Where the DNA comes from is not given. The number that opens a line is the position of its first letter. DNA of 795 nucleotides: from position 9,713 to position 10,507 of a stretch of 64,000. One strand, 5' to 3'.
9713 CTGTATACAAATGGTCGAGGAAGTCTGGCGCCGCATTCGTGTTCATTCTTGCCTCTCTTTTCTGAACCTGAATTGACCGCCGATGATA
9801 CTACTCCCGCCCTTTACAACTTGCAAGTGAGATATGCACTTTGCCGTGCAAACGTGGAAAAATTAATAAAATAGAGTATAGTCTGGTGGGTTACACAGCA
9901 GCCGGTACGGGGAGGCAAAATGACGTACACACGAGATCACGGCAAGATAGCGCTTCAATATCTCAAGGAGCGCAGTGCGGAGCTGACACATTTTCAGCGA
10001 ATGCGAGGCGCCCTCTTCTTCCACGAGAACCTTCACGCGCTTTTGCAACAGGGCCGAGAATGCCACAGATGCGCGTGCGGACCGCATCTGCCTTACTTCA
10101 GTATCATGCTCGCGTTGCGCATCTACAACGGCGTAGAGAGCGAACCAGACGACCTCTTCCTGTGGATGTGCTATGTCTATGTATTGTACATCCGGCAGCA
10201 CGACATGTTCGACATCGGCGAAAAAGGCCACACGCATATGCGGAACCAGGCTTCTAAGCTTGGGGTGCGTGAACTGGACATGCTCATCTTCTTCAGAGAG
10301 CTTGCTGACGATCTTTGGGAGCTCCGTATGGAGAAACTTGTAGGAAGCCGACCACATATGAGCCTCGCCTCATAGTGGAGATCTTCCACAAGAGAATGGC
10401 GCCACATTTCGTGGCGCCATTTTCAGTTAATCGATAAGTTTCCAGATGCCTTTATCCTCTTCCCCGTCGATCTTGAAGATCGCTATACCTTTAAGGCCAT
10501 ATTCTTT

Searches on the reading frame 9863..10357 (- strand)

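Call 17: search_protein_families(library=pfam, proteins=[window:9863-10357:-], max_evalue=0.001)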
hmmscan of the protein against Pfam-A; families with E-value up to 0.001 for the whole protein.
window:9863-10357:- (164 aa): 0 families

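Call 65: search_protein_families(library=ncbifam, proteins=[window:9863-10357:-], max_evalue=1)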
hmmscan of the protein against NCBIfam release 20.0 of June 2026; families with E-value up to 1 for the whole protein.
window:9863-10357:- (164 aa): 1 family
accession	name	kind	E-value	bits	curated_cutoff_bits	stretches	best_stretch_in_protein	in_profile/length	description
TIGR01215.1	minE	equivalog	0.088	12.8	49.3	1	103-140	17-55/81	cell division topological specificity factor MinE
